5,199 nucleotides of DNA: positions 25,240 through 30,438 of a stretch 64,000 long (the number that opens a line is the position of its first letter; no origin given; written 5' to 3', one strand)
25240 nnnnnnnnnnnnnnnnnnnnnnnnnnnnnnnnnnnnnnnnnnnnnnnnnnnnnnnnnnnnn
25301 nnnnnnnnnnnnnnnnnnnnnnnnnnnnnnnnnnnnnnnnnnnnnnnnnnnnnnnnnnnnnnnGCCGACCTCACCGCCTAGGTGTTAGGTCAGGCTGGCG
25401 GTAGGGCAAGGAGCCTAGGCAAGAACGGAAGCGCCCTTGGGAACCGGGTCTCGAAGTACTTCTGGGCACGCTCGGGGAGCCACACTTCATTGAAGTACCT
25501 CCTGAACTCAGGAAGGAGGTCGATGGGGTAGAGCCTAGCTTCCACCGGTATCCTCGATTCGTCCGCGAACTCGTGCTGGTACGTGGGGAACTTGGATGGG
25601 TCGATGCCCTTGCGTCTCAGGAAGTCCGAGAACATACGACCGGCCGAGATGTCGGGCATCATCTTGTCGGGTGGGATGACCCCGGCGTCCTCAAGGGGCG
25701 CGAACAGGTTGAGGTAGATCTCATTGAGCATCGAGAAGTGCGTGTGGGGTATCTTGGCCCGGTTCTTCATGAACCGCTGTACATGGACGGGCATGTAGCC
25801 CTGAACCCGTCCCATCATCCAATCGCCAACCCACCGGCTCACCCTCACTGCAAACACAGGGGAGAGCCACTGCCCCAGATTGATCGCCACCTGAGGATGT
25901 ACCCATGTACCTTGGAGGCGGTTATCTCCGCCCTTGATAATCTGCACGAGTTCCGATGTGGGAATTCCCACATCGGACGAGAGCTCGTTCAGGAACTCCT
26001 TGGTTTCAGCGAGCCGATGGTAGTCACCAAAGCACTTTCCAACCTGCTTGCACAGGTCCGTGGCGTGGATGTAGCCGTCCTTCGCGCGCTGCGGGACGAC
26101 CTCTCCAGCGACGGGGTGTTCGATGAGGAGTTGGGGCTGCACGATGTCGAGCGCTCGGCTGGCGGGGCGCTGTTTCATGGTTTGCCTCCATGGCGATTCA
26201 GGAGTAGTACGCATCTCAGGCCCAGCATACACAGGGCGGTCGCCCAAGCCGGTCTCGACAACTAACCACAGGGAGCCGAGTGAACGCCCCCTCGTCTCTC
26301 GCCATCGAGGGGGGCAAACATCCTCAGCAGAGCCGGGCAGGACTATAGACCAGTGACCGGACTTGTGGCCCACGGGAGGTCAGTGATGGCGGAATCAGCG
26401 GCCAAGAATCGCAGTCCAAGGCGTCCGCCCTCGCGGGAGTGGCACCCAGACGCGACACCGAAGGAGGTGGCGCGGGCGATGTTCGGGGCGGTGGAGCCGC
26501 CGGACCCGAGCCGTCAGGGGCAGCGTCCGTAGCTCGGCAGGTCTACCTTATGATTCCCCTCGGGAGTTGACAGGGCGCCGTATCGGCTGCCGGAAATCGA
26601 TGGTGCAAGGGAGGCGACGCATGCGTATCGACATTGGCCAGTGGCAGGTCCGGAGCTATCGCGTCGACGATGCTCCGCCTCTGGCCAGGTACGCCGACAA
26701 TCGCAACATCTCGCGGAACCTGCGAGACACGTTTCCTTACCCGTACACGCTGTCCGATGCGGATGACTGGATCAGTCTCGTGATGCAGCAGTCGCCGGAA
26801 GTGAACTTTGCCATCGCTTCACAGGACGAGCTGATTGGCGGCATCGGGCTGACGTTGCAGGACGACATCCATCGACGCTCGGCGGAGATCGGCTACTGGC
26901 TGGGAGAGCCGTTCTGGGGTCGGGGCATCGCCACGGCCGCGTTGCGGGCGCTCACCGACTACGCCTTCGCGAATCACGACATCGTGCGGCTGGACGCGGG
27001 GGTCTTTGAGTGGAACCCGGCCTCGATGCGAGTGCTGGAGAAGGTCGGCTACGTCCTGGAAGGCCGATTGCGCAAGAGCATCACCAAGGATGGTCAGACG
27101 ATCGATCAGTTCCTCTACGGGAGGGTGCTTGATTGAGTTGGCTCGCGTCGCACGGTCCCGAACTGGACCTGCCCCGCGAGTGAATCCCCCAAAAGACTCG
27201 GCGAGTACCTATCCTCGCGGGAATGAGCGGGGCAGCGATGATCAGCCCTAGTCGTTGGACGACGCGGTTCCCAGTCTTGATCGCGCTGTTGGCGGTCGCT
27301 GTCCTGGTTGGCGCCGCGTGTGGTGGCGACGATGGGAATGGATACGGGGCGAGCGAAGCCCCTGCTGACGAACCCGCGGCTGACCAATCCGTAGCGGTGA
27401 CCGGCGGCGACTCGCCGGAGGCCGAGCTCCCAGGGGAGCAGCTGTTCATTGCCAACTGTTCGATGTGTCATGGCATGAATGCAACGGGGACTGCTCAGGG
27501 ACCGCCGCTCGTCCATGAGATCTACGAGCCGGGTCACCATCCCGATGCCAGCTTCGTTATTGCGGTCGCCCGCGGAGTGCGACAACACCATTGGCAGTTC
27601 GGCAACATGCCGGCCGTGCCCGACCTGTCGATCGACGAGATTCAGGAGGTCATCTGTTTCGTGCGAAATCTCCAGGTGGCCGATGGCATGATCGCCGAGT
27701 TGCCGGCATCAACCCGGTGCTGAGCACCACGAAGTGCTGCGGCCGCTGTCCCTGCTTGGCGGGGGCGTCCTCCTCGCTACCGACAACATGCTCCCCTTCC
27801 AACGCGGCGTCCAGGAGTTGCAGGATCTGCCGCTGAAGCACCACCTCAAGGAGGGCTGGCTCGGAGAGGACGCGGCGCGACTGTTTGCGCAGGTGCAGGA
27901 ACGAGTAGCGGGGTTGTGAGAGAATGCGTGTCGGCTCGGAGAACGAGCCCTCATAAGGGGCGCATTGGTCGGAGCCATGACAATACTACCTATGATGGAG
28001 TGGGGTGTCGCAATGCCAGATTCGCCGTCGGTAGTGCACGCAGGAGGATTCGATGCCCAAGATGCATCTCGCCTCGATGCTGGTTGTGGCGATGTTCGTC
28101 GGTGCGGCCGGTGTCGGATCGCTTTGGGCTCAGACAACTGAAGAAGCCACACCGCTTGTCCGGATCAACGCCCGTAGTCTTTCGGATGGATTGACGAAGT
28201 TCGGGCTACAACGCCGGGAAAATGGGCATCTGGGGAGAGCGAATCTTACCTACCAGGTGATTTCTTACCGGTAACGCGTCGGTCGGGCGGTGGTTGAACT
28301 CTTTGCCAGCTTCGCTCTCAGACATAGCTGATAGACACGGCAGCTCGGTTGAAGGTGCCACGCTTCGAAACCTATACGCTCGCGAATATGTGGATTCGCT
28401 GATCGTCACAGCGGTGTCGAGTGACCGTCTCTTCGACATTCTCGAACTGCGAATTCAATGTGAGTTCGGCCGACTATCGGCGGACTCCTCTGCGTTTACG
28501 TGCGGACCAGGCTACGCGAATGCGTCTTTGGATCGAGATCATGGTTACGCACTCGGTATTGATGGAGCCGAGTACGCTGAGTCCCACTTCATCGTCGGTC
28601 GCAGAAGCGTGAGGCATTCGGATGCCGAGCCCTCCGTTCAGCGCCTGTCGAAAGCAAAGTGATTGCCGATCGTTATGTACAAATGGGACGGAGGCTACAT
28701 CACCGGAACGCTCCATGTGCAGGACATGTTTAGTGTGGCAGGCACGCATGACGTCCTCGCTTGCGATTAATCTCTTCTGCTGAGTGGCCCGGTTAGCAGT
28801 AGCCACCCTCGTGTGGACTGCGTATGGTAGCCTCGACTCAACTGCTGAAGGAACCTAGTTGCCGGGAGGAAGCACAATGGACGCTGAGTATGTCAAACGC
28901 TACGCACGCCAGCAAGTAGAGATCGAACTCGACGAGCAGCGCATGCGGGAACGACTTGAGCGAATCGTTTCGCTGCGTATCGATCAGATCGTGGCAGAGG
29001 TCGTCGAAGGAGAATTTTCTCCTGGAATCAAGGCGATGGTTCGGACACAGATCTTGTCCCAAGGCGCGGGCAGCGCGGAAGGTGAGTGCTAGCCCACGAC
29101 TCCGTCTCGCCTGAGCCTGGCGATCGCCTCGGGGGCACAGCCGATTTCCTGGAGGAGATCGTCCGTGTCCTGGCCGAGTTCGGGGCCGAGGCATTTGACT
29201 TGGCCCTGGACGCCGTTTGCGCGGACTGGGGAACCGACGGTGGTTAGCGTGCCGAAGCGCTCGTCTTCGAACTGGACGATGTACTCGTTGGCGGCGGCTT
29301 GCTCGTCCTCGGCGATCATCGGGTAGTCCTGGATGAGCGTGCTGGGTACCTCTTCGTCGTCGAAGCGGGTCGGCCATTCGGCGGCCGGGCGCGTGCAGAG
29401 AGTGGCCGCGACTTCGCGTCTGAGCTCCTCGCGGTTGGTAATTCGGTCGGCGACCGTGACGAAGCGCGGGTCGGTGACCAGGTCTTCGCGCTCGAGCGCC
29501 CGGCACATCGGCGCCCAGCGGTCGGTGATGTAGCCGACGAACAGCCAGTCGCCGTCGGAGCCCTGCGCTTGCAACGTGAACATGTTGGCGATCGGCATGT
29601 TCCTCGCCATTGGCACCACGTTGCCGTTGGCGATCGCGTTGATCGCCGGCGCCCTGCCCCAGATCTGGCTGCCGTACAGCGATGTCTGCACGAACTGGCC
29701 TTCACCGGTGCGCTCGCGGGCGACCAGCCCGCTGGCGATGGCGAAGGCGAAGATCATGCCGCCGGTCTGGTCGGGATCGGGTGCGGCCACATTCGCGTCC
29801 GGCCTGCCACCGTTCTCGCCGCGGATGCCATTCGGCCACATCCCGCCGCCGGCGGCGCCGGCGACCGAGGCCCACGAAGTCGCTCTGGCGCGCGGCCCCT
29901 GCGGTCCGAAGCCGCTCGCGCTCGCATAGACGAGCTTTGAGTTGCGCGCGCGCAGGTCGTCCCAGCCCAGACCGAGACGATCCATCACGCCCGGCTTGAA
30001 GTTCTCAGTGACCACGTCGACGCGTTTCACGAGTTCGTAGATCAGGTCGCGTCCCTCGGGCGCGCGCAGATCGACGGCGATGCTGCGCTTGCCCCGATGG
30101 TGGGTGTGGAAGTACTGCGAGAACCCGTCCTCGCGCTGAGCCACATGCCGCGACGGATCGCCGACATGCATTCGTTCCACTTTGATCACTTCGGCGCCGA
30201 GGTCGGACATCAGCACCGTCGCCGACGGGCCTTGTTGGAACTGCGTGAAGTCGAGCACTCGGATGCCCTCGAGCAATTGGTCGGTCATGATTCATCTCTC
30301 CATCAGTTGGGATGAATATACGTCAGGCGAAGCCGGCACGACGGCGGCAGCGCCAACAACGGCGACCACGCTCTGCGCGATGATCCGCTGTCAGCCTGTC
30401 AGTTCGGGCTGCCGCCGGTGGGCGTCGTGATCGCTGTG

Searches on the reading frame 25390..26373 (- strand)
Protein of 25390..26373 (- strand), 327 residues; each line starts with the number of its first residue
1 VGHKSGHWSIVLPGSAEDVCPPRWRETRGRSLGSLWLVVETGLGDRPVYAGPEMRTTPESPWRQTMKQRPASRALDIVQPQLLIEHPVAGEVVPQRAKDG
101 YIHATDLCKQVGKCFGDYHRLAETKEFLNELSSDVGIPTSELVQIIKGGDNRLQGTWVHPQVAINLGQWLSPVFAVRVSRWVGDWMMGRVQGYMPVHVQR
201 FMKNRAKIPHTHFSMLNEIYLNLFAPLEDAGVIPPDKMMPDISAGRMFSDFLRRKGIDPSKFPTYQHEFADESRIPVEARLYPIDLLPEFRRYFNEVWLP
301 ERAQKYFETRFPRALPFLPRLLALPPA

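Call 3: search_protein_families(library=pfam, proteins=[window:25390-26373:-], max_evalue=0.1)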
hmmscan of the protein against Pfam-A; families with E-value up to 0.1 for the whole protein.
window:25390-26373:- (327 aa): 1 family
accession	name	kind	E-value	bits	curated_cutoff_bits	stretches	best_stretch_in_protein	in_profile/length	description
PF04383.19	KilA-N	-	4.7e-23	81.5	23.8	1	90-186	6-105/107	KilA-N domain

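Call 4: search_protein_families(library=padloc, proteins=[window:25390-26373:-], max_evalue=0.1)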
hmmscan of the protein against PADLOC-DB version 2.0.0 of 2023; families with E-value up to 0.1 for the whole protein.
window:25390-26373:- (327 aa): 2 families
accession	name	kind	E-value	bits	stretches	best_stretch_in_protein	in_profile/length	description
PDLC02356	BstA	-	5.2e-18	63.2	1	196-310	151-269/292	BstA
PDLC04962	PDC-S22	-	0.062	10.3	0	152-176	106-130/281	-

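Call 76: search_protein_families(library=ncbifam, proteins=[window:25390-26373:-], max_evalue=0.01)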
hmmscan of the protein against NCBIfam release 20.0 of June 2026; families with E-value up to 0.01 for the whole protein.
window:25390-26373:- (327 aa): 0 families

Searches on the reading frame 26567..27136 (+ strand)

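Call 3: search_protein_families(library=pfam, proteins=[window:26567-27136:+], max_evalue=0.1)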
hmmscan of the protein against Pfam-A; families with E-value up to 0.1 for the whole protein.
window:26567-27136:+ (189 aa): 5 families
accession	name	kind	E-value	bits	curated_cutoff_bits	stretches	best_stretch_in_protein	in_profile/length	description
PF13302.13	Acetyltransf_3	-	1.3e-28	100.9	25.4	1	29-162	5-137/138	Acetyltransferase (GNAT) domain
PF00583.31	Acetyltransf_1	-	3.5e-15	56.7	20.7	1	50-162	6-116/116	Acetyltransferase (GNAT) family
PF13420.13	Acetyltransf_4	-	6.3e-11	43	24.3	1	60-182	32-154/155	Acetyltransferase (GNAT) domain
PF12746.13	GNAT_acetyltran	-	0.0091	16.1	26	1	103-166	179-238/243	GNAT acetyltransferase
PF13523.12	Acetyltransf_8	-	0.021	14.9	27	1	108-167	82-142/145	Acetyltransferase (GNAT) domain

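Call 5: search_protein_families(library=padloc, proteins=[window:26567-27136:+], max_evalue=10)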
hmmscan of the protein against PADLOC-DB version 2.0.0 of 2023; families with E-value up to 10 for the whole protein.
window:26567-27136:+ (189 aa): 0 families

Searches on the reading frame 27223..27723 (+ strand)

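Call 3: search_protein_families(library=pfam, proteins=[window:27223-27723:+], max_evalue=0.1)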
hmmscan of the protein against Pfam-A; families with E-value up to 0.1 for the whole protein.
window:27223-27723:+ (166 aa): 2 families
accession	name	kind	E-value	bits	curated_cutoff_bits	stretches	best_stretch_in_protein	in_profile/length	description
PF00034.26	Cytochrom_C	-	1.2e-10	43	21.3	1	71-150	4-89/90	Cytochrome c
PF13442.11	Cytochrome_CBB3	-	1.1e-06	29.3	27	1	70-146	5-67/68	Cytochrome C oxidase, cbb3-type, subunit III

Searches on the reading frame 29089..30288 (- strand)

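Call 61: search_protein_families(library=pfam, proteins=[window:29089-30288:-], max_evalue=0.001)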
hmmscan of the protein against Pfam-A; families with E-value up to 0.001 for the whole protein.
window:29089-30288:- (399 aa): 1 family
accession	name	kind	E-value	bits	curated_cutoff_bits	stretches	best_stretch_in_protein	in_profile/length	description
PF02515.22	CoA_transf_3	-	2.5e-95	320.1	23.3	1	6-375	1-366/366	CoA-transferase family III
